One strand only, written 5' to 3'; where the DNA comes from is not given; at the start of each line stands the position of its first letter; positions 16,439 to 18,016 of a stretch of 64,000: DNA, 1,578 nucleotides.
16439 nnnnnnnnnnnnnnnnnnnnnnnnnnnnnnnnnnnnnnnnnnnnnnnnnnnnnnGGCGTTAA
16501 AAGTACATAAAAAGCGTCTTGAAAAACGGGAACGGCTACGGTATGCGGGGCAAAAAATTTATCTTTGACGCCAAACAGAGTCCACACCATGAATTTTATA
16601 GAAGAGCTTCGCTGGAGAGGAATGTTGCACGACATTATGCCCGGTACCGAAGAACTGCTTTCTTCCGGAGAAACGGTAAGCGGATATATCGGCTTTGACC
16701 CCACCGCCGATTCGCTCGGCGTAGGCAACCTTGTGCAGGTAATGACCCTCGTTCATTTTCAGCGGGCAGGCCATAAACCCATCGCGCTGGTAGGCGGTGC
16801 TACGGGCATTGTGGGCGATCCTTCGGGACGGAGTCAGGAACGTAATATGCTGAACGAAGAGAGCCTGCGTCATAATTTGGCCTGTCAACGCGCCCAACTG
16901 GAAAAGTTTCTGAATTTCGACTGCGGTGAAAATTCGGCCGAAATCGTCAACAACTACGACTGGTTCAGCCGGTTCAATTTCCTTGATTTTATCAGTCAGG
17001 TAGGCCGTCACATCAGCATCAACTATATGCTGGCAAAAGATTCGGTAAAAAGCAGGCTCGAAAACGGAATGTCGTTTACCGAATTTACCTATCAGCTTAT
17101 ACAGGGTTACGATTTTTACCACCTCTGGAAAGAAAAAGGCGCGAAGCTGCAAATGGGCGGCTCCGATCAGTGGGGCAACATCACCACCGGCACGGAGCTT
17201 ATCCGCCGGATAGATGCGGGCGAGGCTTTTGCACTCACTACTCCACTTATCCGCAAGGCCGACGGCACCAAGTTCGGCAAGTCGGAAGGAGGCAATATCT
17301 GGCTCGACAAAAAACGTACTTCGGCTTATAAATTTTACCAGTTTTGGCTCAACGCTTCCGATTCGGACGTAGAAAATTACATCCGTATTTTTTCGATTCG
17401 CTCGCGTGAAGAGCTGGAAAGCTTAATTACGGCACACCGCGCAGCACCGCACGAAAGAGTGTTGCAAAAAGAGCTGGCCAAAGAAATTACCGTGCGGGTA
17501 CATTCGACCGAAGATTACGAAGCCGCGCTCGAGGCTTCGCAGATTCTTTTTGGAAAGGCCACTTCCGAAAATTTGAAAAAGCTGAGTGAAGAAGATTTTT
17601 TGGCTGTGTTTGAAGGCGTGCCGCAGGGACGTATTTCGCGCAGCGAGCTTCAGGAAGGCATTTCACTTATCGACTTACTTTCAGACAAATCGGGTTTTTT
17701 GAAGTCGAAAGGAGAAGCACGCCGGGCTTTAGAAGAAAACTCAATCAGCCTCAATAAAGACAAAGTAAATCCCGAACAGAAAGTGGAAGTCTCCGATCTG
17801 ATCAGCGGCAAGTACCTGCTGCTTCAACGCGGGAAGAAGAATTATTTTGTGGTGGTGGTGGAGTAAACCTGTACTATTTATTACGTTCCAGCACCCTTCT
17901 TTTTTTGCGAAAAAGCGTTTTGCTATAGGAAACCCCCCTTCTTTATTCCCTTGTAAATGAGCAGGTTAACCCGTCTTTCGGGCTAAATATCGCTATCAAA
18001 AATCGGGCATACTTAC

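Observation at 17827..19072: mazEF-like cassette bracketed by a near-perfect 41-nt duplicate of the tyrS 3' end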

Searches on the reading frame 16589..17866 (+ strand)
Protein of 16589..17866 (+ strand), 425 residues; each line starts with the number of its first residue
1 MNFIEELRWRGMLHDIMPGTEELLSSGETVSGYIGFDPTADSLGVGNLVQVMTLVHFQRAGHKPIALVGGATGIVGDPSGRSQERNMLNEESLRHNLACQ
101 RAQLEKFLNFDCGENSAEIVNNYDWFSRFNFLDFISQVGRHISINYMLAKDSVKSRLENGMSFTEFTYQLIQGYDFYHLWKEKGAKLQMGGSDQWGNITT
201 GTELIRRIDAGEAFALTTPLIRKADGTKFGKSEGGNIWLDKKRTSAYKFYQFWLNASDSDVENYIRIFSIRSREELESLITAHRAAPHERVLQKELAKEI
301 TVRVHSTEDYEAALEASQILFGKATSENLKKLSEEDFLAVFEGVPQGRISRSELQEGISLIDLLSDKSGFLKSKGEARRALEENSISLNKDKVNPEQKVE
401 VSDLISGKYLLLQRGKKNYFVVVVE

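Call 7: search_protein_families(library=pfam, proteins=[window:16589-17866:+], max_evalue=0.01)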
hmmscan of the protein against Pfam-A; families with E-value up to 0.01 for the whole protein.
window:16589-17866:+ (425 aa): 3 families
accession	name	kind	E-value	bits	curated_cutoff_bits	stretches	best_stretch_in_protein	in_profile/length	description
PF00579.31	tRNA-synt_1b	-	6.7e-76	255.8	21.1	1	29-321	5-291/292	tRNA synthetases class I (W and Y)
PF22421.1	SYY_C-terminal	-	5.7e-14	52.2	27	1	339-422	4-83/83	Tyrosine--tRNA ligase SYY-like C-terminal domain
PF01479.30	S4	-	0.00036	20.6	22.8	1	367-405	9-48/48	S4 domain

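Call 8: find_related_loci(query=window:16589-17866:+, collection=genome_contigs, flank=6000)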
Query window:16589-17866:+ (425 aa) in genome_contigs; peptide patterns used: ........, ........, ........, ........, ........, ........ (x = any residue, [..] = any of these).
600 stretches matched a pattern (row limit reached: there are more); 571 encode a relative of the query (tblastn E <= 1e-3); the best 80 are kept; 80 distinct loci.
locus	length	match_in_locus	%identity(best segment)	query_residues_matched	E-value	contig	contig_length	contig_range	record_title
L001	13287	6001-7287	75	1-425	0e+0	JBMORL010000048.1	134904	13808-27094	MAG: Bacteroidota bacterium isolate Betzabe_MAG179 MAG179_48, whole genome shotgun sequence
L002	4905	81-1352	71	2-425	0e+0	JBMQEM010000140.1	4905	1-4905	MAG: Bacteroidota bacterium isolate LOS_Bin005 NODE_40617_length_4905_cov_10.049897, whole genome shotgun sequence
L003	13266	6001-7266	71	2-425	0e+0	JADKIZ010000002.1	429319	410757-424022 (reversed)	MAG: Flavobacteriales bacterium isolate Skiv_18-Q3-R9-52_MAXAC.254 tig00004862-10-4288140, whole genome shotgun sequence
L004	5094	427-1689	71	2-422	0e+0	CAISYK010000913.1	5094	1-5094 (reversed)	MAG: uncultured Bacteroidetes bacterium isolate Kiruna_bin-08168 genome assembly, contig: bin-08168:0913/1288, whole gen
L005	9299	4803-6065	69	2-422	0e+0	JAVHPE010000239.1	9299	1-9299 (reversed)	MAG: Bacteroidia bacterium isolate WB02no2_35_113 NODE_6187_length_9299_cov_72.187365, whole genome shotgun sequence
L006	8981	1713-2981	68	2-425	0e+0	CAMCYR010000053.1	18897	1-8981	MAG: Chitinophaga pinensis isolate MsH-01oct19-148 genome assembly, contig: MsH-01oct19-C5566, whole genome shotgun sequ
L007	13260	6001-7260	70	2-422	0e+0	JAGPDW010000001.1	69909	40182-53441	MAG: Bacteroidia bacterium isolate Gw_SlAct_bin_424 Gw_SlAct_584_length_69909_cov_7.700166, whole genome shotgun sequenc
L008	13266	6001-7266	69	2-424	0e+0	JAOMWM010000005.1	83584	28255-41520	Schleiferiaceae bacterium isolate AH-273-B07 AH-273-B07_NODE_5, whole genome shotgun sequence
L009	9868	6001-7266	69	2-424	0e+0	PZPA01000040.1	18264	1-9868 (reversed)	MAG: Bacteroidetes bacterium isolate Sum29DL08_bin30 NODE_879_length_18264_cov_7.44379, whole genome shotgun sequence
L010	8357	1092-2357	69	2-424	0e+0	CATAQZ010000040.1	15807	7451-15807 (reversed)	MAG: Flavobacteriales bacterium UBA4585 isolate bin.150 MAG genome assembly, contig: k119_1734754, whole genome shotgun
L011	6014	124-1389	69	2-424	0e+0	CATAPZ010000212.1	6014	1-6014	MAG: Cryomorphaceae bacterium isolate bin.399 MAG genome assembly, contig: k119_4217997, whole genome shotgun sequence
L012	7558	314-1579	70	2-425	0e+0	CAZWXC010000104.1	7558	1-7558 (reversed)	MAG TPA_asm: uncultured Flavobacteriales bacterium isolate SRP118108_co4_386 genome assembly, contig: NODE_10559_length_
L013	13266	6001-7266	69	2-424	0e+0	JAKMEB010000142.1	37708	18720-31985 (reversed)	MAG: Schleiferiaceae bacterium isolate MOX_bin35 MunidaNeritic.contigs.fa_k127_450928, whole genome shotgun sequence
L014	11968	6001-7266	69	2-424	0e+0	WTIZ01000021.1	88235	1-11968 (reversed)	MAG: Cryomorphaceae bacterium isolate PL36326bin_6 NODE_10_length_88235_cov_48.670889, whole genome shotgun sequence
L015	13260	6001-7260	69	1-422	0e+0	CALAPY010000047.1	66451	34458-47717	MAG TPA_asm: uncultured Flavobacteriales bacterium isolate ERR599005_bin.18_CONCOCT_v1.1_MAG genome assembly, contig: ER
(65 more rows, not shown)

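Call 9: find_encoding_contigs(protein=window:16589-17866:+, flank=6000, max_places=10)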
Protein window:16589-17866:+ (425 aa): 5 contigs read that carry it; 2 places shown.
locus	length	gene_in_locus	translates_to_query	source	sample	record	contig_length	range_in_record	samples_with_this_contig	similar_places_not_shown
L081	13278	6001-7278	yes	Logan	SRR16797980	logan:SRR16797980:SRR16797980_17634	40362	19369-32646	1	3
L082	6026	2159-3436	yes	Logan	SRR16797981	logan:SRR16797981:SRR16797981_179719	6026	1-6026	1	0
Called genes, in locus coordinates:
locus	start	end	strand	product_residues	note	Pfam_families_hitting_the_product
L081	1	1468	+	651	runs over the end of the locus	PF13424:TPR_12 (weak), PF17874:TPR_MalT, PF14938:SNAP (weak), PF13424:TPR_12, PF00515:TPR_1 (weak), PF13424:TPR_12, PF07730:HisKA_3 (weak), PF02518:HATPase_c, +10 more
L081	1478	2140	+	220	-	PF00072:Response_reg, PF00196:GerE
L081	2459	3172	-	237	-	-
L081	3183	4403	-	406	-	PF05222:AlaDh_PNT_N, PF01262:AlaDh_PNT_C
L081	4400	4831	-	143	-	PF02367:TsaE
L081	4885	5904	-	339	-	PF01073:3Beta_HSD, PF01370:Epimerase, PF02719:Polysacc_synt_2, PF04321:RmlD_sub_bind, PF05368:NmrA (weak), PF07993:NAD_binding_4, PF13460:NAD_binding_10, PF16363:GDP_Man_Dehyd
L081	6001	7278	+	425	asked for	PF00579:tRNA-synt_1b, PF22421:SYY_C-terminal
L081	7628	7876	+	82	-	-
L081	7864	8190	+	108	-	PF02452:PemK_toxin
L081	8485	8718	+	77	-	-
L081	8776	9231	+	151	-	PF10097:DUF2335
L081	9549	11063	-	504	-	PF01336:tRNA_anti-codon, PF00152:tRNA-synt_2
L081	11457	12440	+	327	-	PF01380:SIS (weak), PF10432:bact-PGI_C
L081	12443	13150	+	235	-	PF21948:LplA-B_cat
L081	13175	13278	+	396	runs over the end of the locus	PF00144:Beta-lactamase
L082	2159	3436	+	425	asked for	PF00579:tRNA-synt_1b, PF22421:SYY_C-terminal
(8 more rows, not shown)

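Call 12: find_homologous_proteins(query=window:16589-17866:+, max_evalue=1e-100)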
Query window:16589-17866:+ (425 aa): 8000 proteins with E <= 1e-100 among 8000 candidates; the best 120 are listed.
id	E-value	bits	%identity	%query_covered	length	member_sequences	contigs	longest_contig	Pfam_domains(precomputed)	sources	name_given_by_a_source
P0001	3.7e-281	950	100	100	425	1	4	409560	PF22421.2,PF00579.32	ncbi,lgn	-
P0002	1.4e-228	777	79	100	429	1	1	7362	PF22421.2,PF00579.32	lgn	-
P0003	2.9e-226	769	77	100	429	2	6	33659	PF22421.2,PF00579.32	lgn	-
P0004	1.0e-225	767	77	100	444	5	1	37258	PF22421.2,PF00579.32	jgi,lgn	-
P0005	2.5e-224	763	78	100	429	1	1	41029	PF22421.2,PF00579.32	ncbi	ncbi:MAG: tyrosine--tRNA ligase [Flavobacteriales bacterium]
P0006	3.6e-224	762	78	100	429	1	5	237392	PF22421.2,PF00579.32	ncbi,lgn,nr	ncbi:MAG TPA: tyrosine--tRNA ligase [Flavobacteriales bacterium]|nr:tyrosine--tRNA ligase [Flavobact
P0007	4.3e-224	762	78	100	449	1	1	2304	PF22421.2,PF00579.32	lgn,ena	-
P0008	4.5e-224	762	78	100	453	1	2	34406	PF22421.2,PF00579.32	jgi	-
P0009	1.1e-221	754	77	100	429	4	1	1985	PF22421.2,PF00579.32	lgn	-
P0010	2.6e-221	753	76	100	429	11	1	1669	PF22421.2,PF00579.32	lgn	-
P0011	7.0e-220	748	76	100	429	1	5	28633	PF22421.2,PF00579.32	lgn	-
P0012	4.3e-219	746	75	100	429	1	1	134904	PF22421.2,PF00579.32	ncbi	ncbi:MAG: tyrosine--tRNA ligase [Bacteroidota bacterium]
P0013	5.2e-219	745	75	100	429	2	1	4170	PF22421.2,PF00579.32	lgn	-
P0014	8.6e-219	745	76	100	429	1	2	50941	PF22421.2,PF00579.32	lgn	-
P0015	1.0e-216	738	75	100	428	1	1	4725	PF22421.2,PF00579.32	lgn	-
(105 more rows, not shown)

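Call 15: find_encoding_contigs(protein=P0002, flank=5000, max_places=3)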
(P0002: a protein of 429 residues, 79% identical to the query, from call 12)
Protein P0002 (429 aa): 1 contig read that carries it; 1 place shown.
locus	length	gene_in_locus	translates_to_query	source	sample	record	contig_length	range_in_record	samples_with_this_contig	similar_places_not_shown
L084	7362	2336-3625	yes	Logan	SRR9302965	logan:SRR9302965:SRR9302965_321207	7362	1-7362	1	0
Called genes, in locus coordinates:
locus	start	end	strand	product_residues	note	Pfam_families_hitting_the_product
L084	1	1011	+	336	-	?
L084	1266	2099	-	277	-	PF01073:3Beta_HSD, PF01370:Epimerase, PF02719:Polysacc_synt_2 (faint), PF07993:NAD_binding_4, PF13460:NAD_binding_10 (weak), PF16363:GDP_Man_Dehyd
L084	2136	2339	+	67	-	-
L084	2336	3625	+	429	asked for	PF00579:tRNA-synt_1b, PF22421:SYY_C-terminal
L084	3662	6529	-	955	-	PF13517:FG-GAP_3 (faint), PF01839:FG-GAP (faint), PF13570:Beta-prop_ACSF4 (faint), PF23727:Beta-prop_FAM234A_B (weak), PF13360:PQQ_2 (faint), PF13573:SprB, PF18962:Por_Secre_tail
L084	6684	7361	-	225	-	?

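Call 16: find_encoding_contigs(protein=P0003, flank=5000, max_places=3)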
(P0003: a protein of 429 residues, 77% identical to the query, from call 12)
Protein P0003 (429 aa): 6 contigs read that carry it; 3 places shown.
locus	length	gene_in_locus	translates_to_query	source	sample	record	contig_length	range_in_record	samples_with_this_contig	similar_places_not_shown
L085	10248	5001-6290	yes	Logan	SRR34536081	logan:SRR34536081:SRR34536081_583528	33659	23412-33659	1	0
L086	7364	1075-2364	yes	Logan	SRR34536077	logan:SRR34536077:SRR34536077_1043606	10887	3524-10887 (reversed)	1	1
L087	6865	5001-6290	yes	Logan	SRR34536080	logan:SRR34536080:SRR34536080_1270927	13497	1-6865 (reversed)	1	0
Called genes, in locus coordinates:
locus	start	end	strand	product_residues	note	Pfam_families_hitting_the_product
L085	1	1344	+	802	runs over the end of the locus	PF13620:CarboxypepD_reg (faint), PF13715:CarbopepD_reg_2 (weak), PF07715:Plug, PF00593:TonB_dep_Rec_b-barrel, PF14905:OMP_b-brl_3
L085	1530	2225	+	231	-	-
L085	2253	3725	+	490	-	-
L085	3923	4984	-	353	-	PF01073:3Beta_HSD, PF01370:Epimerase, PF02719:Polysacc_synt_2, PF04321:RmlD_sub_bind, PF05368:NmrA, PF07993:NAD_binding_4, PF13460:NAD_binding_10, PF16363:GDP_Man_Dehyd, +1 more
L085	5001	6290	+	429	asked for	PF00579:tRNA-synt_1b, PF22421:SYY_C-terminal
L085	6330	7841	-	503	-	PF01336:tRNA_anti-codon, PF00152:tRNA-synt_2, PF01409:tRNA-synt_2d (faint)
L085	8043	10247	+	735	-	?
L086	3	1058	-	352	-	?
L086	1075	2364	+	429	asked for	PF00579:tRNA-synt_1b, PF22421:SYY_C-terminal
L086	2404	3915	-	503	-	PF01336:tRNA_anti-codon, PF00152:tRNA-synt_2, PF01409:tRNA-synt_2d (faint)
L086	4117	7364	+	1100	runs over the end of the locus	PF00801:PKD (faint), PF13927:Ig_3 (faint), PF18911:PKD_4 (weak), PF18962:Por_Secre_tail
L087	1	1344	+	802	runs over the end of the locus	PF13620:CarboxypepD_reg (faint), PF13715:CarbopepD_reg_2 (weak), PF07715:Plug, PF00593:TonB_dep_Rec_b-barrel, PF14905:OMP_b-brl_3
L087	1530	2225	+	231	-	-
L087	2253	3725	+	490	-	-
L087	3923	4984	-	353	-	PF01073:3Beta_HSD, PF01370:Epimerase, PF02719:Polysacc_synt_2, PF04321:RmlD_sub_bind, PF05368:NmrA, PF07993:NAD_binding_4, PF13460:NAD_binding_10, PF16363:GDP_Man_Dehyd, +1 more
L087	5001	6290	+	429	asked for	PF00579:tRNA-synt_1b, PF22421:SYY_C-terminal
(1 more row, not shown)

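Call 17: find_encoding_contigs(protein=P0006, flank=5000, max_places=3)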
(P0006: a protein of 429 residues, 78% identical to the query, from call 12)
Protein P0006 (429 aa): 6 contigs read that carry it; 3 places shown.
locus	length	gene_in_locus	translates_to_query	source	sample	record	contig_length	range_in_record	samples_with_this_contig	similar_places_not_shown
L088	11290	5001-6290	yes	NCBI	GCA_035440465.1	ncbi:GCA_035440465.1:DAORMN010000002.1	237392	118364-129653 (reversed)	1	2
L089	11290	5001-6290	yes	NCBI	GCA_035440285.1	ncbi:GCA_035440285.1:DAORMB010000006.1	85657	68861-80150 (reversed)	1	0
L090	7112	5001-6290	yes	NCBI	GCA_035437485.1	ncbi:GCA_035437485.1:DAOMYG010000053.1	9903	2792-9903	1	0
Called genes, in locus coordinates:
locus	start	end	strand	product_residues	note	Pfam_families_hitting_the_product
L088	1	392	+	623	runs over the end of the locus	PF00662:Proton_antipo_N, PF00361:Proton_antipo_M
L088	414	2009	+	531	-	PF00916:Sulfate_transp, PF16983:MFS_MOT1 (weak)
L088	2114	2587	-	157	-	PF01613:Flavin_Reduct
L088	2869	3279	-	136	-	PF08818:DUF1801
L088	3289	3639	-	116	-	PF00903:Glyoxalase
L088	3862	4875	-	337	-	PF01073:3Beta_HSD, PF01370:Epimerase, PF02719:Polysacc_synt_2, PF04321:RmlD_sub_bind, PF05368:NmrA (weak), PF07993:NAD_binding_4, PF13460:NAD_binding_10, PF16363:GDP_Man_Dehyd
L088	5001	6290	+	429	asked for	PF00579:tRNA-synt_1b, PF22421:SYY_C-terminal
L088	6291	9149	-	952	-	PF13517:FG-GAP_3 (faint), PF13570:Beta-prop_ACSF4 (faint), PF23727:Beta-prop_FAM234A_B (weak), PF13360:PQQ_2 (faint), PF13573:SprB, PF18962:Por_Secre_tail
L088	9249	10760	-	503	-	PF01336:tRNA_anti-codon, PF00152:tRNA-synt_2, PF01409:tRNA-synt_2d (faint)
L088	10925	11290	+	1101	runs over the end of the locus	PF13927:Ig_3 (faint), PF00801:PKD, PF18911:PKD_4, PF18962:Por_Secre_tail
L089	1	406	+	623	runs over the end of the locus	PF00662:Proton_antipo_N, PF00361:Proton_antipo_M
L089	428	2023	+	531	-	PF00916:Sulfate_transp, PF16983:MFS_MOT1 (weak)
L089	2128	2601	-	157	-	PF01613:Flavin_Reduct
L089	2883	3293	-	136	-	PF08818:DUF1801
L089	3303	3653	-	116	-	PF00903:Glyoxalase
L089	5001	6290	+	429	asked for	PF00579:tRNA-synt_1b, PF22421:SYY_C-terminal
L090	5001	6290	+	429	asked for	PF00579:tRNA-synt_1b, PF22421:SYY_C-terminal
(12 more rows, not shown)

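Call 78: find_encoding_contigs(protein=P0005, flank=4000, max_places=2)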
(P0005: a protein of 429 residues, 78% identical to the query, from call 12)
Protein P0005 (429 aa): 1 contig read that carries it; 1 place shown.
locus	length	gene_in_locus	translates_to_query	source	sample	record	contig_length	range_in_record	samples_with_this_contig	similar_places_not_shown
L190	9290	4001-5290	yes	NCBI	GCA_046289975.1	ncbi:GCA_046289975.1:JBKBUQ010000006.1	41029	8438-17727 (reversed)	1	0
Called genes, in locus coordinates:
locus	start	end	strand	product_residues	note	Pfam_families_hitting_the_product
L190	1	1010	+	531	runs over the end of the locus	PF00916:Sulfate_transp, PF16983:MFS_MOT1 (weak)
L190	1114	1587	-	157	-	PF01613:Flavin_Reduct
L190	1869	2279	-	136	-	PF08818:DUF1801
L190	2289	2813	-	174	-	PF00903:Glyoxalase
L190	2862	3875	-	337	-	PF01073:3Beta_HSD, PF01370:Epimerase, PF02719:Polysacc_synt_2, PF04321:RmlD_sub_bind, PF05368:NmrA (weak), PF07993:NAD_binding_4, PF13460:NAD_binding_10, PF16363:GDP_Man_Dehyd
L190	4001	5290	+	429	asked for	PF00579:tRNA-synt_1b, PF22421:SYY_C-terminal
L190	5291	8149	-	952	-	PF13517:FG-GAP_3 (faint), PF13570:Beta-prop_ACSF4 (faint), PF23727:Beta-prop_FAM234A_B (weak), PF13360:PQQ_2 (faint), PF13573:SprB, PF18962:Por_Secre_tail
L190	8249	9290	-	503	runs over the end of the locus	PF01336:tRNA_anti-codon, PF00152:tRNA-synt_2, PF01409:tRNA-synt_2d (faint)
